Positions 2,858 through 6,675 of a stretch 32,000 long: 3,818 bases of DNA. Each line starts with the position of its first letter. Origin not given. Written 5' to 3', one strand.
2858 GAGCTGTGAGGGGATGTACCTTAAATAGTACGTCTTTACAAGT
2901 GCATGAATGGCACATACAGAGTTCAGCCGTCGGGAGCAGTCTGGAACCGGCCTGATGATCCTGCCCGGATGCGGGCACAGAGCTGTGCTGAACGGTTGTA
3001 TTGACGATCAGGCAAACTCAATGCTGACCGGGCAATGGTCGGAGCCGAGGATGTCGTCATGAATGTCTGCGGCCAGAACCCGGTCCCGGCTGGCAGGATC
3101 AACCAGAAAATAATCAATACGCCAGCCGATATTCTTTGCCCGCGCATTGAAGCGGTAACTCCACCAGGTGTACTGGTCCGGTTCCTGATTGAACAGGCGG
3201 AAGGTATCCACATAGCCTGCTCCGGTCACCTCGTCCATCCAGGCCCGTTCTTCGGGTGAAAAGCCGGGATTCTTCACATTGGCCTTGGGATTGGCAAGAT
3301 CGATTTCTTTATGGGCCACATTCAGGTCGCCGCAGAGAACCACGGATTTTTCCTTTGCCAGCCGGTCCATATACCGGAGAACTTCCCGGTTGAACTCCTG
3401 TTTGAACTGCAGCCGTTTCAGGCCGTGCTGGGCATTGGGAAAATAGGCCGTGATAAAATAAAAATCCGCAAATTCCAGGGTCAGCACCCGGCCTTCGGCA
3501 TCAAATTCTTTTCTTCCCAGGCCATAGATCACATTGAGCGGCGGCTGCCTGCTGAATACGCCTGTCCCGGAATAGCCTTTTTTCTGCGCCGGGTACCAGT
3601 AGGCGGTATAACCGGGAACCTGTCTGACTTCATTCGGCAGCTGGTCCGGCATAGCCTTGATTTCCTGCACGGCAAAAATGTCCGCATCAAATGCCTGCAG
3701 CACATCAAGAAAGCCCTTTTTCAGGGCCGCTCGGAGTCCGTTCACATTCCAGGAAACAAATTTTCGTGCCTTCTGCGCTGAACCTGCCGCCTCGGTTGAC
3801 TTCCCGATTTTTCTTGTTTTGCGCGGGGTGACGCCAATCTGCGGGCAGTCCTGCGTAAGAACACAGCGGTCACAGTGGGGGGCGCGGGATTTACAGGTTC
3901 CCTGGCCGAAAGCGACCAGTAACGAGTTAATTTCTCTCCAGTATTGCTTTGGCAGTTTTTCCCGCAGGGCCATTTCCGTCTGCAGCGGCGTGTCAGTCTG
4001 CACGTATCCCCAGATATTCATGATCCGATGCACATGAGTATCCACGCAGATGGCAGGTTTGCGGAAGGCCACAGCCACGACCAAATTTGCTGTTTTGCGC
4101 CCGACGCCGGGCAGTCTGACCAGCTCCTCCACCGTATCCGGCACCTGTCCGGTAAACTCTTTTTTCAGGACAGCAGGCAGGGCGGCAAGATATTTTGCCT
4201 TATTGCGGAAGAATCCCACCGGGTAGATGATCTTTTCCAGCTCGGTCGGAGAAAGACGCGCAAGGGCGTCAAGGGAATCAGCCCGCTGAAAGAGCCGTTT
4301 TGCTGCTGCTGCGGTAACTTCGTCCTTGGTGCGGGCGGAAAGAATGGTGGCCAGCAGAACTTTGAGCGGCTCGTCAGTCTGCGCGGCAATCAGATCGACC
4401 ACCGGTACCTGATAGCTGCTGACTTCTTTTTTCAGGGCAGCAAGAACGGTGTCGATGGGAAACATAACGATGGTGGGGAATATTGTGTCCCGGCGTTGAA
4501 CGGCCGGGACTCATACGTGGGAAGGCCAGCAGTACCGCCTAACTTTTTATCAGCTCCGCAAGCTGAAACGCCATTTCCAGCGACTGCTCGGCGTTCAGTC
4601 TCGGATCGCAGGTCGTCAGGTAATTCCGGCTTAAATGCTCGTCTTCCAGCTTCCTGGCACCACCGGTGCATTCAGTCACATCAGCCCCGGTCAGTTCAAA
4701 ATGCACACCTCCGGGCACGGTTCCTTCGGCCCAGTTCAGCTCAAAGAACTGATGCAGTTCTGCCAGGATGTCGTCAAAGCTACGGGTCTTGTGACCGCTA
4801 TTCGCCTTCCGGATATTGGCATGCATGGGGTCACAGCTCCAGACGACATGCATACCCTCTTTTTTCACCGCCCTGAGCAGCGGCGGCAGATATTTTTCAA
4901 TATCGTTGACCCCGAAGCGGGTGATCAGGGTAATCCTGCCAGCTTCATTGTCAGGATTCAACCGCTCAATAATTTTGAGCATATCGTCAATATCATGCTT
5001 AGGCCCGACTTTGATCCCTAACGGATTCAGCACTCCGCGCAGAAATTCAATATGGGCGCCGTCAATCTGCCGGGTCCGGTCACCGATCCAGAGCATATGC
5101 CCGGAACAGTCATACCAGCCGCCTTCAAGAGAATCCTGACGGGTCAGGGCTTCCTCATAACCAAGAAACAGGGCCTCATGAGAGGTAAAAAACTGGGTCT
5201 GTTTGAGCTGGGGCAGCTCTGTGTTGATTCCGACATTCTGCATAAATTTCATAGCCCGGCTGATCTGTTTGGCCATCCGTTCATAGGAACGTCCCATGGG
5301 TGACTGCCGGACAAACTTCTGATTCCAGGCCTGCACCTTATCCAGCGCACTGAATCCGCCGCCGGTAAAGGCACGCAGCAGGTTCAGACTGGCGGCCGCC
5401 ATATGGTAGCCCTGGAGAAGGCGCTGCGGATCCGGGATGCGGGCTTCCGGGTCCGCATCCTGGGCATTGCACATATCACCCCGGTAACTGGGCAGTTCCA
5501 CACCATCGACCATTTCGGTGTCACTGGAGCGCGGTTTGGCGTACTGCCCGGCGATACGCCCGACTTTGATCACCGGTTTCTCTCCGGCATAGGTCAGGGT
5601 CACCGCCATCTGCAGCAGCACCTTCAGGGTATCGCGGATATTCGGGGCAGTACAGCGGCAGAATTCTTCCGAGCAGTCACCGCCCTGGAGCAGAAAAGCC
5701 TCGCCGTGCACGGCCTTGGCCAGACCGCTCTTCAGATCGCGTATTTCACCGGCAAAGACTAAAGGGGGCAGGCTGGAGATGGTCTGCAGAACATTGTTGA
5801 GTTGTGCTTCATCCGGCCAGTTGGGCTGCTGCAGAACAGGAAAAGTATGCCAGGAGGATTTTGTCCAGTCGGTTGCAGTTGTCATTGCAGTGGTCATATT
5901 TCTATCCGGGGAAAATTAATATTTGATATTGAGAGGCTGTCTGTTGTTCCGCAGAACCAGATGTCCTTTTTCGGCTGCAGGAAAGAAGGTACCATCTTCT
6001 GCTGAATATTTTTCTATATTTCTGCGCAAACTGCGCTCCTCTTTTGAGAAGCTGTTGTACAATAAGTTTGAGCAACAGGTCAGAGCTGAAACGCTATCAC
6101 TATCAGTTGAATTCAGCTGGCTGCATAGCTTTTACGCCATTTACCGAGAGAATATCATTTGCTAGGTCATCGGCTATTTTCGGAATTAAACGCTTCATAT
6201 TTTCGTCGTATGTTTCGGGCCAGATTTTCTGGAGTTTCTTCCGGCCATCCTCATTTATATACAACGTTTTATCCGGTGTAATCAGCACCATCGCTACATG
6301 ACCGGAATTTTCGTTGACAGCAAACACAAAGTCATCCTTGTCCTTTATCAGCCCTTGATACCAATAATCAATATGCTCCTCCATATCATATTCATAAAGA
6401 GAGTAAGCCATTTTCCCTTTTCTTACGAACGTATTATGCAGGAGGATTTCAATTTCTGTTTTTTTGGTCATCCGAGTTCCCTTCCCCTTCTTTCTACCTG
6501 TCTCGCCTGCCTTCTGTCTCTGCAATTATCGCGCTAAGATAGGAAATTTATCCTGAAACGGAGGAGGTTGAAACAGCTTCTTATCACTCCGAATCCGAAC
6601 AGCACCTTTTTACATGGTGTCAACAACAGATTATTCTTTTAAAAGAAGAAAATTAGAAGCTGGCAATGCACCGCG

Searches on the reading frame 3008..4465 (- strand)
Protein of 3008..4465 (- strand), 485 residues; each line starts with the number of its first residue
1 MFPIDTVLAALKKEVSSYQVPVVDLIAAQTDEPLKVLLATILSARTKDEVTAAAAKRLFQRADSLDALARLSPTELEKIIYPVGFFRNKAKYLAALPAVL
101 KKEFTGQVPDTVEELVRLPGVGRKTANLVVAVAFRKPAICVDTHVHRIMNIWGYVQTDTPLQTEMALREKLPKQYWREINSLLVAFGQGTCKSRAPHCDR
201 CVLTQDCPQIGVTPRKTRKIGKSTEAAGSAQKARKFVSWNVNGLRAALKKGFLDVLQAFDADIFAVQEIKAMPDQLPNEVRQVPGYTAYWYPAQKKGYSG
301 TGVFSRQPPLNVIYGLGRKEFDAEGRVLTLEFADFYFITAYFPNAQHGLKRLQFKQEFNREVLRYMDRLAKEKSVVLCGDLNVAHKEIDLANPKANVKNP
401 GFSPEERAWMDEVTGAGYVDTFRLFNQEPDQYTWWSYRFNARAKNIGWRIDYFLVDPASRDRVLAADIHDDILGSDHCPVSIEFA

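Call 12: search_protein_families(library=pfam, proteins=[window:3008-4465:-], max_evalue=0.001)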
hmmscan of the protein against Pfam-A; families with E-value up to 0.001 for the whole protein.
window:3008-4465:- (485 aa): 4 families
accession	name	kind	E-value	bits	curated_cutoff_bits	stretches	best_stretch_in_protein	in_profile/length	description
PF03372.29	Exo_endo_phos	-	1.3e-30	107.2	24.5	1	237-477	1-225/225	Endonuclease/Exonuclease/phosphatase family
PF00730.31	HhH-GPD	-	5.5e-24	85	26.2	1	39-173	2-108/108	HhH-GPD superfamily base excision DNA repair protein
PF00633.29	HHH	-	2.9e-08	33.6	24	1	106-131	4-29/30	Helix-hairpin-helix motif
PF14520.12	HHH_5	-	0.00016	22.5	27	0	111-130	33-52/57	Helix-hairpin-helix domain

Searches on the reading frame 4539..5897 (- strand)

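Call 12: search_protein_families(library=pfam, proteins=[window:4539-5897:-], max_evalue=0.001)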
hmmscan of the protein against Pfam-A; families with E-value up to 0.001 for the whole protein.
window:4539-5897:- (452 aa): 1 family
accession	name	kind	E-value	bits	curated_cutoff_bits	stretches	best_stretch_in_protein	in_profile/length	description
PF01474.22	DAHP_synth_2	-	1.1e-201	670.4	27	1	11-447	1-438/438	Class-II DAHP synthetase family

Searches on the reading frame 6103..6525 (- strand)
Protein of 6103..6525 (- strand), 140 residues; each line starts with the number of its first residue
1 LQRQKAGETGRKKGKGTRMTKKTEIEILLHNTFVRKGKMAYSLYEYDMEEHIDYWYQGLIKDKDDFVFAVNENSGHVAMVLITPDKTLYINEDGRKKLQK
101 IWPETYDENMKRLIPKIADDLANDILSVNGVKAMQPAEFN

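Call 12: search_protein_families(library=pfam, proteins=[window:6103-6525:-], max_evalue=0.001)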
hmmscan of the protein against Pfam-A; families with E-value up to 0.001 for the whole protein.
window:6103-6525:- (140 aa): 0 families

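Call 81: search_protein_families(library=padloc, proteins=[window:6103-6525:-], max_evalue=0.01)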
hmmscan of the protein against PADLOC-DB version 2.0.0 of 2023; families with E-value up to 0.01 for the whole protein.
window:6103-6525:- (140 aa): 1 family
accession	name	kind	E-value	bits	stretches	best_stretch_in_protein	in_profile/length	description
PDLC03154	Specificity_I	-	0.0085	13.7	1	20-93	26-94/406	Type I specificity subunit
